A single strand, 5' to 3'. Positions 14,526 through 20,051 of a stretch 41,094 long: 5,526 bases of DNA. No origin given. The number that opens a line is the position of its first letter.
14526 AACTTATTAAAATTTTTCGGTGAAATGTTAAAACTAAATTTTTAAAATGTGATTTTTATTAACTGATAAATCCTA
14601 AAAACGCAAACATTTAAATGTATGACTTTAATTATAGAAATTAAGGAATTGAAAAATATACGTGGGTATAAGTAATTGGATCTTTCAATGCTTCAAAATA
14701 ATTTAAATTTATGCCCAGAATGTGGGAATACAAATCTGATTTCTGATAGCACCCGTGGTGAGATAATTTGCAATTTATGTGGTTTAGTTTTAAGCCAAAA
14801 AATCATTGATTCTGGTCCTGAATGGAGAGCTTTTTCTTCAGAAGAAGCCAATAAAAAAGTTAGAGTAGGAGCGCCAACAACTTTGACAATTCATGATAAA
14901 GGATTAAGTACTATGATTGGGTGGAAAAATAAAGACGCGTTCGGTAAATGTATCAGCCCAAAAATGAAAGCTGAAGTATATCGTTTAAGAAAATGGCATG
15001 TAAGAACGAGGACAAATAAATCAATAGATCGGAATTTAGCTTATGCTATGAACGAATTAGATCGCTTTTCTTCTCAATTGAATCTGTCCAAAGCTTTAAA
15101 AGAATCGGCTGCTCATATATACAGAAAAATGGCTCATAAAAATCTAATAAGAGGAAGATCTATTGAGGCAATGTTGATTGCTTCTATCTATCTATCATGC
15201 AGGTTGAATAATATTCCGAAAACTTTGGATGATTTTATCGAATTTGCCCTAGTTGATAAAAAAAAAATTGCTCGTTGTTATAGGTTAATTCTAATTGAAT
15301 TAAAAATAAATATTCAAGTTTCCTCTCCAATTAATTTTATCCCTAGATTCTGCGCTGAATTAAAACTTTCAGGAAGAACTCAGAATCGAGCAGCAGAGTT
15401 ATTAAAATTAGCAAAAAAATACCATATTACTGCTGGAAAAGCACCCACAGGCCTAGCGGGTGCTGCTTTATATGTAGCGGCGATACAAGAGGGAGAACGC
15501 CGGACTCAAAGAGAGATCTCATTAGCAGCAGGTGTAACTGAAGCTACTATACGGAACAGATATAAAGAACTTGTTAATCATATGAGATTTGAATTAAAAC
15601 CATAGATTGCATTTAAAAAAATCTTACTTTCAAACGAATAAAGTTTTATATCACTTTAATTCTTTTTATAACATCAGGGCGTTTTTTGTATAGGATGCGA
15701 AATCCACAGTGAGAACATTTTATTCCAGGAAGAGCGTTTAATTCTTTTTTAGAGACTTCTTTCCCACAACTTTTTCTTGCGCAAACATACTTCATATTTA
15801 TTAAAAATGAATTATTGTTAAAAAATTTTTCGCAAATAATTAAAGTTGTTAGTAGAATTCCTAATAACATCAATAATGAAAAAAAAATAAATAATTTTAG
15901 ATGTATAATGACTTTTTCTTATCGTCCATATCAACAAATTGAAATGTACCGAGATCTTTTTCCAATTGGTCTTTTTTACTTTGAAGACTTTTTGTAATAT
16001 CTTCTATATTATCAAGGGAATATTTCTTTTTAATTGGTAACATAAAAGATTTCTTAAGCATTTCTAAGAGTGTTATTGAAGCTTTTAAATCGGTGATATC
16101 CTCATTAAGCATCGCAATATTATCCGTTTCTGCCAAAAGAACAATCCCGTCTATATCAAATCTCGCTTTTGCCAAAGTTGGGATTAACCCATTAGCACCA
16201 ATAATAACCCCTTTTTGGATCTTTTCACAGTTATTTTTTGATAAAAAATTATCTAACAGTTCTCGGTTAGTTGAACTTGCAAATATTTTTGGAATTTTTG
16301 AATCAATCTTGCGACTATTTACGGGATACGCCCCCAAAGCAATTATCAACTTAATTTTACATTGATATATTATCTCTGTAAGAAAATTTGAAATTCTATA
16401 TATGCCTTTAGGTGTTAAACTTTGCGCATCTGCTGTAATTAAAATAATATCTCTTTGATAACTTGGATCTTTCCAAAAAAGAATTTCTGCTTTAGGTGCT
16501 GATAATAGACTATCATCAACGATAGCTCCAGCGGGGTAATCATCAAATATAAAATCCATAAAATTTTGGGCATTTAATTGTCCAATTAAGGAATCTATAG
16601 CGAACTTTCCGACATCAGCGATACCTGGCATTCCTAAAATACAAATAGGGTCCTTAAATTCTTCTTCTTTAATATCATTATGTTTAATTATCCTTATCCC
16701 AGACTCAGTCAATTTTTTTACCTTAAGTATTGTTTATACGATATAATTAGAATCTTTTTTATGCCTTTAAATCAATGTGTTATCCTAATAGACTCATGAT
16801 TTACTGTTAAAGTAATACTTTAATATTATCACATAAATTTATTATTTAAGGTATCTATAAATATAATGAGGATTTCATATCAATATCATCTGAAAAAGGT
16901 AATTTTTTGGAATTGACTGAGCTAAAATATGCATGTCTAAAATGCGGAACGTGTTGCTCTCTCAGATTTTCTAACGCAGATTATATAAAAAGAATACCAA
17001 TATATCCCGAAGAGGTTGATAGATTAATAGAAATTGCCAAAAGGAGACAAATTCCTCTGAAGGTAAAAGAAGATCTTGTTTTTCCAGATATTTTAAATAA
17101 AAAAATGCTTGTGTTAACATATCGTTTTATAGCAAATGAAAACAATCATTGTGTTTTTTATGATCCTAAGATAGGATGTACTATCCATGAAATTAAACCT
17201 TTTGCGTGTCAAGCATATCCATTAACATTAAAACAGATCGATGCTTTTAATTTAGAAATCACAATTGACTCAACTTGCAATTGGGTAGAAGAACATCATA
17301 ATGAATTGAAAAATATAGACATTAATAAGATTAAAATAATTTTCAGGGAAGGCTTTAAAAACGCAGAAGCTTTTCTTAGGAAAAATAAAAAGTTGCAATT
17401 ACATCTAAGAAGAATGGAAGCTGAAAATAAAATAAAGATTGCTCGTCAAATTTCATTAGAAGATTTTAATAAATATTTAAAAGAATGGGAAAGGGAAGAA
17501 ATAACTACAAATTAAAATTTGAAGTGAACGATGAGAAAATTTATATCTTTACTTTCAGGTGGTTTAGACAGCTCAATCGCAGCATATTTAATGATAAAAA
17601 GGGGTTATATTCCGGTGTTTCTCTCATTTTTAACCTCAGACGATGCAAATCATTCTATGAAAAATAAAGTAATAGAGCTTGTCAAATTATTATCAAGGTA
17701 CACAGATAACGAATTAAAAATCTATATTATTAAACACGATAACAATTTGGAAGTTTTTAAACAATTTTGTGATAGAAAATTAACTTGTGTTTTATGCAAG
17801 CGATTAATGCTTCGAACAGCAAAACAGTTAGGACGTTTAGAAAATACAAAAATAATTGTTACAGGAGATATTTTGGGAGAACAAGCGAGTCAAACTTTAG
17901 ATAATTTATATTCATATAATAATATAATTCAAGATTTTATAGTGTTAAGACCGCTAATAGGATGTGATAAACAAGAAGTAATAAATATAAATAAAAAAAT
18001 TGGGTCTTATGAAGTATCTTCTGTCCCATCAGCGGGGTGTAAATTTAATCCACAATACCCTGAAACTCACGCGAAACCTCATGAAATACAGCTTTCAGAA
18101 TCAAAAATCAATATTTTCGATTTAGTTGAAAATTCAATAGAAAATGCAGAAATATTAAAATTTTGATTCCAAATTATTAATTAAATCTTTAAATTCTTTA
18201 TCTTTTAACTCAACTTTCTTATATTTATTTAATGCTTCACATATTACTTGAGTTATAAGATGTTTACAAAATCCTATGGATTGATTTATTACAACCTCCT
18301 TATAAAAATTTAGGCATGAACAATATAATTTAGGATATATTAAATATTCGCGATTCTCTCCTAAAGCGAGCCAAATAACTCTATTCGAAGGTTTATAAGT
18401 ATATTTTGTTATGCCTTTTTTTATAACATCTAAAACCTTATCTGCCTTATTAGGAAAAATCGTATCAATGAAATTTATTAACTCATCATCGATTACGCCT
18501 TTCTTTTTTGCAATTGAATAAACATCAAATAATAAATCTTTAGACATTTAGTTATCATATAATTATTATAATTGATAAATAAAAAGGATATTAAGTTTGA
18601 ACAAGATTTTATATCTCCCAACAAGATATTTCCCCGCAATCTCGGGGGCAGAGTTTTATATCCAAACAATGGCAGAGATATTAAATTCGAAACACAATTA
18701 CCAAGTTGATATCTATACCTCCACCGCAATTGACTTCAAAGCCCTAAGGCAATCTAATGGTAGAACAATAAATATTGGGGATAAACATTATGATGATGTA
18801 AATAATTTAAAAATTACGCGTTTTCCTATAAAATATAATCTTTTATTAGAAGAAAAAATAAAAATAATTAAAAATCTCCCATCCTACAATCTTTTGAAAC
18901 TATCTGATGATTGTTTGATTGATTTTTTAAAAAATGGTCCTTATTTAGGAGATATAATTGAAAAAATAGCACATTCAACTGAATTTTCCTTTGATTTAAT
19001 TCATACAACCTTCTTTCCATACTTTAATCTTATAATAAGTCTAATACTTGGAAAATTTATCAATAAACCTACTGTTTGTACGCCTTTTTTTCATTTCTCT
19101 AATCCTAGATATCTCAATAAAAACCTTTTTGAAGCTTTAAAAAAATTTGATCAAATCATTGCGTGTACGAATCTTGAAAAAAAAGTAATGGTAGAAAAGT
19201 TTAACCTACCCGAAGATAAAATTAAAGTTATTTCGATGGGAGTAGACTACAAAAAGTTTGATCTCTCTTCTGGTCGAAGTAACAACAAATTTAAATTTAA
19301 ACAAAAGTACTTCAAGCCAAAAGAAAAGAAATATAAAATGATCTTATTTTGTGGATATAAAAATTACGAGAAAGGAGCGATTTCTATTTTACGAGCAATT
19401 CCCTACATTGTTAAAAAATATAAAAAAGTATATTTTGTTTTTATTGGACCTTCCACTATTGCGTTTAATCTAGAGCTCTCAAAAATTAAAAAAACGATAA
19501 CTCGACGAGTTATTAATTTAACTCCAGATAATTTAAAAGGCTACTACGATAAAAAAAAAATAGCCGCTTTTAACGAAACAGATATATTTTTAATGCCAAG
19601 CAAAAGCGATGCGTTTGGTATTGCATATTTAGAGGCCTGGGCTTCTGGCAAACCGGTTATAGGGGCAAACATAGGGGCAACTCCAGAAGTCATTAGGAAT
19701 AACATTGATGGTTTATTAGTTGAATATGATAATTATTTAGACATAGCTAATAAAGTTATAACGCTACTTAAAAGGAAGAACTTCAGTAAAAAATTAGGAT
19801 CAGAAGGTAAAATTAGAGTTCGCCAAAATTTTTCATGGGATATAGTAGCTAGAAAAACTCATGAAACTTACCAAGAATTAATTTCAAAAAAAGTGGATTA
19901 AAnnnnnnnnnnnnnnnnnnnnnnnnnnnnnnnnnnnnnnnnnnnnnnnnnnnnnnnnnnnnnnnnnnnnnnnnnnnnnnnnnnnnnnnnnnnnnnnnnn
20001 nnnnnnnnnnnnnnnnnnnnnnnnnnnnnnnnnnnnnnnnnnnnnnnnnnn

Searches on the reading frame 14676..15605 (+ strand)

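Call 54: search_protein_families(library=pfam, proteins=[window:14676-15605:+], max_evalue=0.00001)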
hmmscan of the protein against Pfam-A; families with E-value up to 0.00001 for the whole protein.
window:14676-15605:+ (309 aa): 2 families
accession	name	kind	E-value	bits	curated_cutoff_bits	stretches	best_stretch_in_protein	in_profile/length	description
PF00382.24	TFIIB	-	6.8e-44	148.3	23.6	2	214-302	4-92/92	Transcription factor TFIIB repeat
PF08271.17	Zn_Ribbon_TF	-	4.6e-17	61.7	29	1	13-53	3-43/43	TFIIB zinc-binding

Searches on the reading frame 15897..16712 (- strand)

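Call 54: search_protein_families(library=pfam, proteins=[window:15897-16712:-], max_evalue=0.00001)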
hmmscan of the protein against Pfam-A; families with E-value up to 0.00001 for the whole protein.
window:15897-16712:- (271 aa): 1 family
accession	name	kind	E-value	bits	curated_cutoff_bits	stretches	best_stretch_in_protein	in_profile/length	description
PF09754.15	PAC2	-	5.1e-26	92.3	25.8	1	25-238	2-203/215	PAC2 family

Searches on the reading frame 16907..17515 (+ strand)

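Call 54: search_protein_families(library=pfam, proteins=[window:16907-17515:+], max_evalue=0.00001)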
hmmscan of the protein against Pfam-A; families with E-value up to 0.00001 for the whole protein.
window:16907-17515:+ (202 aa): 1 family
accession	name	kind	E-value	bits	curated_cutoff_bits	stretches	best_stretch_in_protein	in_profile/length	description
PF03692.20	CxxCxxCC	-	1.7e-09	38.7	23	1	9-110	1-73/85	Putative zinc- or iron-chelating domain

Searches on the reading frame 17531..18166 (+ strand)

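Call 55: search_protein_families(library=pfam, proteins=[window:17531-18166:+], max_evalue=0.00001)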
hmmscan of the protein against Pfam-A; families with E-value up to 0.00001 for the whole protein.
window:17531-18166:+ (211 aa): 1 family
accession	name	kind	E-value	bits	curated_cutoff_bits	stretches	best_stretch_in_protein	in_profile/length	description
PF02568.20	ThiI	-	1.8e-49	168.5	20.5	1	3-194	5-196/197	Thiamine biosynthesis protein (ThiI)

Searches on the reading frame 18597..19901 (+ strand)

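Call 55: search_protein_families(library=pfam, proteins=[window:18597-19901:+], max_evalue=0.00001)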
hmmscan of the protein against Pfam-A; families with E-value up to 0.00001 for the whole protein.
window:18597-19901:+ (434 aa): 3 families
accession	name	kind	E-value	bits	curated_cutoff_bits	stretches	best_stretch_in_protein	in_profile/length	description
PF00534.26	Glycos_transf_1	-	2.5e-24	86.2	26.4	1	239-405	8-170/172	Glycosyl transferases group 1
PF13692.12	Glyco_trans_1_4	-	4.6e-21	76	27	1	247-392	2-141/142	Glycosyl transferases group 1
PF13439.12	Glyco_transf_4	-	1.9e-11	44.8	28.5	1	128-218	69-168/170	Glycosyltransferase Family 4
